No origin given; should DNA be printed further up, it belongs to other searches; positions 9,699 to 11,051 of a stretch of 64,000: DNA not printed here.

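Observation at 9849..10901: Unannotatable 350-aa ORF carries both bacterial sialyltransferase motifs: candidate legionaminic acid transferase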

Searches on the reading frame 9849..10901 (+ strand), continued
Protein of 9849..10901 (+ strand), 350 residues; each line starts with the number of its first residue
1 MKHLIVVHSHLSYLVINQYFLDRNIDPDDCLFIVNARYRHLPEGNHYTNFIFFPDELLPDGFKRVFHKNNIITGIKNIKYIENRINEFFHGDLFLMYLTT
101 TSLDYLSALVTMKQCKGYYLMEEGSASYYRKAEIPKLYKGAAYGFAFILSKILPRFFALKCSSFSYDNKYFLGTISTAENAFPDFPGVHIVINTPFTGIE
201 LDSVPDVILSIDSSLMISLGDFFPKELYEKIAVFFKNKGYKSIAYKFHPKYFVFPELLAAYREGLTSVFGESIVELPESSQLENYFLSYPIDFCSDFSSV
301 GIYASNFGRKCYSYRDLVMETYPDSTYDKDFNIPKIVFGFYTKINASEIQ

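Call 38: search_solved_structures(query=A2, max_evalue=10, show_alignments=4)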
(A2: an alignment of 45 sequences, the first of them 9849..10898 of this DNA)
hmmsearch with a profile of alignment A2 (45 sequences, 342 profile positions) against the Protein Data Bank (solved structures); distinct sequences matched with E-value up to 10: 7.
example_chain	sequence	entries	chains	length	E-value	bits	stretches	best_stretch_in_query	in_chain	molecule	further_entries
2ej7_A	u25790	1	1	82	0.017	17.5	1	215-268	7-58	HCG3 gene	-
2ctr_A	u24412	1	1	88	0.029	16.8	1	231-267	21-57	DnaJ homolog subfamily B member 9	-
5ip1_A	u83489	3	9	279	0.73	12.2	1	8-92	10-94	Nucleoprotein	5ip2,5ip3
2lo1_A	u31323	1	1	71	0.84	12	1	235-267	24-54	DnaJ homolog subfamily A member 1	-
5jhd_E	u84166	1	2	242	0.89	11.9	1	285-308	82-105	TCRbeta chain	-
2m6y_A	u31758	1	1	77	1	11.7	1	216-267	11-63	DnaJ homolog subfamily A member 1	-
2och_A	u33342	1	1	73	1.1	11.6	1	235-267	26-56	Hypothetical protein dnj-12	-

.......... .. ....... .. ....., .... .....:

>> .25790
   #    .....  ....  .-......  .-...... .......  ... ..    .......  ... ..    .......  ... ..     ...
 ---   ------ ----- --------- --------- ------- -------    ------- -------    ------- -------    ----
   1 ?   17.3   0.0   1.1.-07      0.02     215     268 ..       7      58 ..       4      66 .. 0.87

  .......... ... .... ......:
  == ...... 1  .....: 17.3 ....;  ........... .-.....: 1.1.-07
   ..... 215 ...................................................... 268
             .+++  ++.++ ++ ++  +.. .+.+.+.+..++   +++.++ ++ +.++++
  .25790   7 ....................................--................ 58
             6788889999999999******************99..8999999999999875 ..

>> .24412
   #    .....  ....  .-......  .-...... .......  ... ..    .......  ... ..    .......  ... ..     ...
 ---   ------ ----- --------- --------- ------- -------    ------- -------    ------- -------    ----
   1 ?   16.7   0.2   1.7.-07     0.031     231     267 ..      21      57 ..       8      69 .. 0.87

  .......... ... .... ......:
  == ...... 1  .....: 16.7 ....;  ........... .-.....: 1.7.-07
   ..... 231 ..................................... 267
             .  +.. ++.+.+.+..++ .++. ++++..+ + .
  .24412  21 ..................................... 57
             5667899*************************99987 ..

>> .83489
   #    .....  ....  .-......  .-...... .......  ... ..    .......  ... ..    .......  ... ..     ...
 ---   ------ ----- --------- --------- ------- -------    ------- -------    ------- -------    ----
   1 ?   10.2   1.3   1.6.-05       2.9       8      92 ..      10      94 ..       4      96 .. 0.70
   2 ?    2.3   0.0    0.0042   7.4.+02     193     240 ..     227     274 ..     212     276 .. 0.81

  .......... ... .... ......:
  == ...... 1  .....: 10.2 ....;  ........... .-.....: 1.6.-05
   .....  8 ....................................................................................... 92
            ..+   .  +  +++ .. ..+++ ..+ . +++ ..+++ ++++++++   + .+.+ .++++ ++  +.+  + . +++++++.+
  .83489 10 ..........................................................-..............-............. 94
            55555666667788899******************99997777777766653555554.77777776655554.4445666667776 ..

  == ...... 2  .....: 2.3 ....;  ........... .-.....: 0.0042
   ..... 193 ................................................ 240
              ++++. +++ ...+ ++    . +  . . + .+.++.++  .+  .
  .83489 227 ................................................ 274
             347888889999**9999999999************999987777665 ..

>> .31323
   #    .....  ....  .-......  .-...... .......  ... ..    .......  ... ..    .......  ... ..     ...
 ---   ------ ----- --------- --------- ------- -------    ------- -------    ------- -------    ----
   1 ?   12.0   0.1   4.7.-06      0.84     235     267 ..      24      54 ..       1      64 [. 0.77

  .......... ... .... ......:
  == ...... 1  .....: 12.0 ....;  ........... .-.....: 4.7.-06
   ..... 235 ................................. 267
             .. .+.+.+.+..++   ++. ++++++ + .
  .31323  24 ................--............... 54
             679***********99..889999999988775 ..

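Call 39: search_protein_families(library=pfam, alignment_id=A2, max_evalue=0.1)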
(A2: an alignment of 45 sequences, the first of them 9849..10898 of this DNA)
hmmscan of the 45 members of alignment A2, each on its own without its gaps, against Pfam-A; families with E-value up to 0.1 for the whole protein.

A. member 1, window:9849-10898:+ (350 aa): 1 family
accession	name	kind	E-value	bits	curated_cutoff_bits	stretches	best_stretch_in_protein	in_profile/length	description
PF07342.17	TscT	-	0.033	15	27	1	48-100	24-74/100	TscT toxin protein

B. families by the number of members that match (of 45 scanned): 13 families
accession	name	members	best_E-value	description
PF07388.17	A-2_8-polyST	14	1.3e-10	Alpha-2,8-polysialyltransferase (POLYST)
PF05159.20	Capsule_synth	4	0.0027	Capsule polysaccharide biosynthesis protein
PF07369.16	DUF1488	1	0.015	Protein of unknown function (DUF1488)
PF12744.13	ATG19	1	0.023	Autophagy protein Atg19, Atg8-binding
PF20873.2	PriS_C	1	0.023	Primase chain A, C-terminal domain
PF14907.12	NTP_transf_5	1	0.028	Uncharacterised nucleotidyltransferase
PF07342.17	TscT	1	0.033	TscT toxin protein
PF15881.10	DUF4734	1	0.036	Domain of unknown function (DUF4734)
PF17933.6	TetR_C_25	1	0.044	Tetracyclin repressor-like, C-terminal domain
PF07366.18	SnoaL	1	0.05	SnoaL-like polyketide cyclase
PF00157.23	Pou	1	0.066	Pou domain - N-terminal to homeobox domain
PF07922.17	Glyco_transf_52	1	0.086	Glycosyltransferase family 52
PF09097.16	Phage-tail_1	1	0.088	Baseplate structural protein, domain 1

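Call 40: find_homologous_proteins(query=A2, max_evalue=0.00001)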
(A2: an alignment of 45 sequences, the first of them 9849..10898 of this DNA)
Query A2 (45 sequences) (350 aa, profile of the alignment): 13 proteins with E <= 0.00001 among 6524 candidates.
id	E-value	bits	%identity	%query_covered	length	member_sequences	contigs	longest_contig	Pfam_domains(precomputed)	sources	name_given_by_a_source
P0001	1.3e-88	316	99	100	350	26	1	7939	-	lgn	-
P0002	2.4e-87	311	74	98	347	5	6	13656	-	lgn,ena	-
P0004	1.1e-86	309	72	98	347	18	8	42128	-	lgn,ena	-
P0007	5.9e-86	307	52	99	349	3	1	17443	-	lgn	-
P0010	6.1e-86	307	37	94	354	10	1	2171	-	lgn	-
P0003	6.8e-86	307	72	99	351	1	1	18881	-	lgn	-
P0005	1.4e-83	299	70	98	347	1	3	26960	-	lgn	-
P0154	8.5e-82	293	22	79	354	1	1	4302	-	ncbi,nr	ncbi:MAG: hypothetical protein F6K50_23590 [Moorea sp. SIO3I7]|nr:hypothetical protein [Moorena sp. 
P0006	4.8e-81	291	65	98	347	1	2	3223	-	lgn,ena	-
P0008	1.1e-78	283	47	94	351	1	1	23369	-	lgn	-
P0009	2.6e-76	275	46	95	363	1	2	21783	-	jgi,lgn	-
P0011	8.3e-73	264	35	98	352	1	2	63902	-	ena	-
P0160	7.2e-44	168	21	68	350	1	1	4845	-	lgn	-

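Call 44: search_solved_structures(query=A3, max_evalue=10, show_alignments=3)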
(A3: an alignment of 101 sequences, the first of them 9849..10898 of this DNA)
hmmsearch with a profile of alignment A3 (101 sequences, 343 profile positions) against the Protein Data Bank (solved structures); distinct sequences matched with E-value up to 10: 7.
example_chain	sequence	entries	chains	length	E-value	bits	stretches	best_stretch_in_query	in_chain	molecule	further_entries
1iur_A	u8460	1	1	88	0.1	15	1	232-285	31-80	KIAA0730 protein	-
2ctr_A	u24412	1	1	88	0.22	14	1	231-268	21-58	DnaJ homolog subfamily B member 9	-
2ej7_A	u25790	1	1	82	0.22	14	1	214-268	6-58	HCG3 gene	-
3gab_A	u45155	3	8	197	0.29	13.6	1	198-278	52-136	DNA mismatch repair protein mutL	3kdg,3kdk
1qys_A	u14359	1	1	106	0.33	13.4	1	214-282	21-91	TOP7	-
6e8d_A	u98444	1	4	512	1.2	11.6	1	211-278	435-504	Beta sliding clamp,DNA mismatch repair protein MutL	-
5jhd_E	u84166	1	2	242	2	10.8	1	285-308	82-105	TCRbeta chain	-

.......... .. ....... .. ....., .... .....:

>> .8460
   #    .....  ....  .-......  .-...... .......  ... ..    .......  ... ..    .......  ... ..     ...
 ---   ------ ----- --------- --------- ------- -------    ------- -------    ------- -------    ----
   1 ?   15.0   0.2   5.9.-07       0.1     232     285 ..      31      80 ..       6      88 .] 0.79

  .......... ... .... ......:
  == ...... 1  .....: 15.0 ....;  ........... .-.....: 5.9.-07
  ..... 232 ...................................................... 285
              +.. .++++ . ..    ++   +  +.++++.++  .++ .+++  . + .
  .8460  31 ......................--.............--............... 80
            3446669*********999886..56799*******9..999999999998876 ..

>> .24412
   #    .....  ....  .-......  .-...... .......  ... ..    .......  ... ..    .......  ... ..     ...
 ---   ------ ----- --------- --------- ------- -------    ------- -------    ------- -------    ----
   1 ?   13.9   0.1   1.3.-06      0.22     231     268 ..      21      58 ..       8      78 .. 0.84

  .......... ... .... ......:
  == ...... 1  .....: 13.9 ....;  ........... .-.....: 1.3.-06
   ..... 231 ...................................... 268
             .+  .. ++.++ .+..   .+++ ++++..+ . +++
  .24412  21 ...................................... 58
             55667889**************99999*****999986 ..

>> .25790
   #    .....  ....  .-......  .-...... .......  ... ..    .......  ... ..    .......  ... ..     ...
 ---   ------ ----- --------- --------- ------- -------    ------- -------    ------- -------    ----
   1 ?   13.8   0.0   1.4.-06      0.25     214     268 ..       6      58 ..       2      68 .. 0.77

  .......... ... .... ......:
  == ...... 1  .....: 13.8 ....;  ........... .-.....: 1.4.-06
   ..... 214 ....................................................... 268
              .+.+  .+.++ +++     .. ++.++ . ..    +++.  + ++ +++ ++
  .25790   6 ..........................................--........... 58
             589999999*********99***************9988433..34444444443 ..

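Call 46: search_protein_families(library=pfam, proteins=[P0154, P0130, P0110, P0095, P0138, P0126, P0146, P0150, P0142, P0158], max_evalue=0.1)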
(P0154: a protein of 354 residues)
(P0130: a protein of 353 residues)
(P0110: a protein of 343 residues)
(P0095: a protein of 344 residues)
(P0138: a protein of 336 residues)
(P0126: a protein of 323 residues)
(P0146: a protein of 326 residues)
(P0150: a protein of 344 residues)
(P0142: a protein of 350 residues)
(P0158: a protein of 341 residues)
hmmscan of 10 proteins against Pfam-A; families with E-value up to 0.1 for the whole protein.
P0154 (354 aa): 0 families

P0130 (353 aa): 1 family
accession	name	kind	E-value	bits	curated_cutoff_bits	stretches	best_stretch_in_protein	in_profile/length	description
PF07388.17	A-2_8-polyST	-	0.027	14.5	23.3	1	230-319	227-311/316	Alpha-2,8-polysialyltransferase (POLYST)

P0110 (343 aa): 0 families

P0095 (344 aa): 0 families

P0138 (336 aa): 0 families

P0126 (323 aa): 1 family
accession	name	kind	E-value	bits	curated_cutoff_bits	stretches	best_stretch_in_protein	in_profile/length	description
PF05159.20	Capsule_synth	-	0.0076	16.2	20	1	188-293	154-259/310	Capsule polysaccharide biosynthesis protein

P0146 (326 aa): 0 families

P0150 (344 aa): 0 families

P0142 (350 aa): 1 family
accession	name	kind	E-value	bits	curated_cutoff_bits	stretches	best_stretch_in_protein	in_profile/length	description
PF07388.17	A-2_8-polyST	-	0.016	15.2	23.3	0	243-314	239-305/316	Alpha-2,8-polysialyltransferase (POLYST)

P0158 (341 aa): 0 families

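Call 48: search_protein_families(library=pfam, proteins=[P0036, P0039, P0057, P0037, P0042, P0047, P0053, P0059, P0065, P0072], max_evalue=0.01)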
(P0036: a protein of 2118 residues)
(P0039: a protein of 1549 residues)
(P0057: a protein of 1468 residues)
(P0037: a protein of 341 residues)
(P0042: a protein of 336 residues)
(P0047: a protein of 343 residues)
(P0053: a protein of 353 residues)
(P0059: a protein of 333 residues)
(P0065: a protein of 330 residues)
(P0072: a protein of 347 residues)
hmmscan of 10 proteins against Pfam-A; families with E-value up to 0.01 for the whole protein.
P0036 (2118 aa): 4 families
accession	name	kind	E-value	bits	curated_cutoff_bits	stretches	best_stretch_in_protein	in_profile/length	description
PF13469.12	Sulfotransfer_3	-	4.5e-17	63.5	27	1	1810-1986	3-215/216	Sulfotransferase family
PF13419.12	HAD_2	-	3.4e-05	24.5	23.8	1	523-574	126-176/178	Haloacid dehalogenase-like hydrolase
PF00685.33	Sulfotransfer_1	-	7.6e-05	22.7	22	1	1810-1995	5-193/255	Sulfotransferase domain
PF00702.32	Hydrolase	-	0.00012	22.9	26.4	1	373-570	3-191/191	haloacid dehalogenase-like hydrolase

P0039 (1549 aa): 1 family
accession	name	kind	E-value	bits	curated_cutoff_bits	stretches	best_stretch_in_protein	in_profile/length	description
PF04230.19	PS_pyruv_trans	-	4.5e-16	60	25.3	1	1175-1448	59-279/280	Polysaccharide pyruvyl transferase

P0057 (1468 aa): 3 families
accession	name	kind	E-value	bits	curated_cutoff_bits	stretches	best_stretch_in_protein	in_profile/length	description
PF13469.12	Sulfotransfer_3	-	1.7e-17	64.9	27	1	1198-1372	2-214/216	Sulfotransferase family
PF00702.32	Hydrolase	-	1.6e-05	25.8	26.4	1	365-564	2-191/191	haloacid dehalogenase-like hydrolase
PF00685.33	Sulfotransfer_1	-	0.00012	22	22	1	1288-1382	86-193/255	Sulfotransferase domain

P0037 (341 aa): 1 family
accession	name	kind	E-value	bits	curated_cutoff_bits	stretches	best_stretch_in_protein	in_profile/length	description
PF07388.17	A-2_8-polyST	-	1.3e-10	41.8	23.3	1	5-306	3-304/316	Alpha-2,8-polysialyltransferase (POLYST)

P0042 (336 aa): 0 families

P0047 (343 aa): 1 family
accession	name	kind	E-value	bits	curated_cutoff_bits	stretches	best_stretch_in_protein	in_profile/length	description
PF07388.17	A-2_8-polyST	-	0.00014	22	23.3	1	112-286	123-286/316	Alpha-2,8-polysialyltransferase (POLYST)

P0053 (353 aa): 0 families

P0059 (333 aa): 1 family
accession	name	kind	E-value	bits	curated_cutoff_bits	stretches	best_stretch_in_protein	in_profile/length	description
PF07388.17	A-2_8-polyST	-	5e-07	30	23.3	1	63-244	79-259/316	Alpha-2,8-polysialyltransferase (POLYST)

P0065 (330 aa): 0 families

P0072 (347 aa): 0 families

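Call 49: predict_structure(alignment_id=A2)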
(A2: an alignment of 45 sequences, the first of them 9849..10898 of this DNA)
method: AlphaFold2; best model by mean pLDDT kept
length: 350 residues; sequences in the alignment: 45
mean_pLDDT: 94.0   pTM: 0.90
mean pLDDT of the five models: 94.0, 93.4, 93.3, 93.3, 93.2
residues with pLDDT >= 90: 290; 70-90: 57; 50-70: 3; < 50: 0
segments of 3 or more residues with pLDDT < 50: none
pLDDT, mean of each block of 10 residues (from residue 1): 96 96 97 90 80 93 86 92 97 98 94 98 95 86 85 90 93 97 97 96 97 95 96 98 97 97 98 97 97 97 97 96 91 89 92
secondary structure, 60 per line:
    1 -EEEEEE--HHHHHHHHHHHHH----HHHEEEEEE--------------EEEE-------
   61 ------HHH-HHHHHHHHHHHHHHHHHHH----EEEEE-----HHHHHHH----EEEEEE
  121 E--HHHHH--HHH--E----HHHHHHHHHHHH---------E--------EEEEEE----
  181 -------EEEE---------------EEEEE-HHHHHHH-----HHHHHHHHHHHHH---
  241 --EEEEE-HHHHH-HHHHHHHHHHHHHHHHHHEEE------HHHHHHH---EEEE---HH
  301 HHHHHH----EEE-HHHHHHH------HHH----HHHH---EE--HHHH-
elements in order: E2-7 H10-22 E30-35 E50-53 H71-89 E94-98 H104-110 E115-121 H124-128 H141-152 E171-176 E188-191 E207-211 H213-219 H225-237 E243-247 H249-253 H255-272 E273-275 H282-288 E292-295 H299-306 E311-313 H315-321 H335-338 H346-349

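Call 52: fold_search(model_id=the predicted structure, library=pdb)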
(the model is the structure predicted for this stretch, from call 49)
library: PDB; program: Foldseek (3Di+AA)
matches with E <= 10: 1298; with E <= 0.001: 77
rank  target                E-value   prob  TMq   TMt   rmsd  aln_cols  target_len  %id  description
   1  5wcn_A                7.6e-10  1.00  0.64  0.60   5.5       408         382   13  Structure of a bacterial polysialyltransferase in complex with CDP (released 2017-08-02)
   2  5wc6_A                5.2e-08  1.00  0.66  0.61   5.3       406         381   14  Structure of a bacterial polysialyltransferase at 2.2 Angstrom resolution (released 2017-08-02)
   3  3dzc_A                9.9e-07  1.00  0.52  0.49   7.0       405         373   12  2.35 Angstrom resolution structure of WecB (VC0917), a UDP-N-acetylglucosamine 2-epimerase from Vibrio cholerae. (released 2008-08-12)
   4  6zjh_AAA              4.0e-06  1.00  0.36  0.33   9.5       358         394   10  Trehalose transferase from Thermoproteus uzoniensis soaked with trehalose (released 2020-11-25)
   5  1f6d_D                4.2e-06  1.00  0.47  0.44   8.0       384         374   12  THE STRUCTURE OF UDP-N-ACETYLGLUCOSAMINE 2-EPIMERASE FROM E. COLI. (released 2000-12-13)
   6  1v4v_A                4.8e-06  1.00  0.49  0.46   6.7       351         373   10  Crystal Structure Of UDP-N-Acetylglucosamine 2-Epimerase From Thermus Thermophilus HB8 (released 2003-12-02)
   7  3ot5_A                4.8e-06  1.00  0.50  0.48   7.3       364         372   11  2.2 Angstrom Resolution Crystal Structure of putative UDP-N-acetylglucosamine 2-epimerase from Listeria monocytogenes (released 2010-09-22)
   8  3ot5_D                5.1e-06  1.00  0.49  0.47   7.5       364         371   12  2.2 Angstrom Resolution Crystal Structure of putative UDP-N-acetylglucosamine 2-epimerase from Listeria monocytogenes (released 2010-09-22)
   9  6lg0_B                5.1e-06  1.00  0.48  0.40   8.5       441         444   11  Crystal structure of SbCGTa in complex with UDP (released 2020-11-18)
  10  8sfy                  7.7e-06  1.00  0.48  0.42  10.1       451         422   12  Crystal structure of TuUGT202A2 (Tetur22g00270) in complex with UDP-glucose (released 2023-09-13)
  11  8j2z                  9.8e-06  1.00  0.47  0.39   9.0       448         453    8  Glucosyl transferase (released 2024-04-17)
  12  5xvs_A                1.0e-05  1.00  0.44  0.43   7.6       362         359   10  Crystal structure of UDP-GlcNAc 2-epimerase NeuC complexed with UDP (released 2018-04-11)
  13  8hok                  1.2e-05  1.00  0.47  0.37   9.9       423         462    9  crystal structure of UGT71AP2 (released 2023-12-13)
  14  8sxw_A                1.4e-05  1.00  0.47  0.46   7.2       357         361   12  X-ray crystal structure of UDP- 2,3-diacetamido-2,3-dideoxy-glucuronic acid-2-epimerase from Thermus thermophilus stra (released 2023-09-13)
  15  7vz6_D                1.7e-05  1.00  0.46  0.45   8.7       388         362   12  The crystal structure of Non-hydrolyzing UDPGlcNAc 2-epimerase in complex with UDP-glucose (released 2022-11-16)
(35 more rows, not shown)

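Call 53: search_solved_structures(query=P0037, max_evalue=10, show_alignments=2)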
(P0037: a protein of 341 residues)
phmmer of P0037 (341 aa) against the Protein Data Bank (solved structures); distinct sequences matched with E-value up to 10: 2.
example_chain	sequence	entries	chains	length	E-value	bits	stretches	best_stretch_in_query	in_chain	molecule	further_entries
8egs_J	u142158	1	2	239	0.026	16.9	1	101-231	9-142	Lower collar protein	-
8egr_J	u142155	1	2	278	0.031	16.7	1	99-231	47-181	gp16, tail stem protein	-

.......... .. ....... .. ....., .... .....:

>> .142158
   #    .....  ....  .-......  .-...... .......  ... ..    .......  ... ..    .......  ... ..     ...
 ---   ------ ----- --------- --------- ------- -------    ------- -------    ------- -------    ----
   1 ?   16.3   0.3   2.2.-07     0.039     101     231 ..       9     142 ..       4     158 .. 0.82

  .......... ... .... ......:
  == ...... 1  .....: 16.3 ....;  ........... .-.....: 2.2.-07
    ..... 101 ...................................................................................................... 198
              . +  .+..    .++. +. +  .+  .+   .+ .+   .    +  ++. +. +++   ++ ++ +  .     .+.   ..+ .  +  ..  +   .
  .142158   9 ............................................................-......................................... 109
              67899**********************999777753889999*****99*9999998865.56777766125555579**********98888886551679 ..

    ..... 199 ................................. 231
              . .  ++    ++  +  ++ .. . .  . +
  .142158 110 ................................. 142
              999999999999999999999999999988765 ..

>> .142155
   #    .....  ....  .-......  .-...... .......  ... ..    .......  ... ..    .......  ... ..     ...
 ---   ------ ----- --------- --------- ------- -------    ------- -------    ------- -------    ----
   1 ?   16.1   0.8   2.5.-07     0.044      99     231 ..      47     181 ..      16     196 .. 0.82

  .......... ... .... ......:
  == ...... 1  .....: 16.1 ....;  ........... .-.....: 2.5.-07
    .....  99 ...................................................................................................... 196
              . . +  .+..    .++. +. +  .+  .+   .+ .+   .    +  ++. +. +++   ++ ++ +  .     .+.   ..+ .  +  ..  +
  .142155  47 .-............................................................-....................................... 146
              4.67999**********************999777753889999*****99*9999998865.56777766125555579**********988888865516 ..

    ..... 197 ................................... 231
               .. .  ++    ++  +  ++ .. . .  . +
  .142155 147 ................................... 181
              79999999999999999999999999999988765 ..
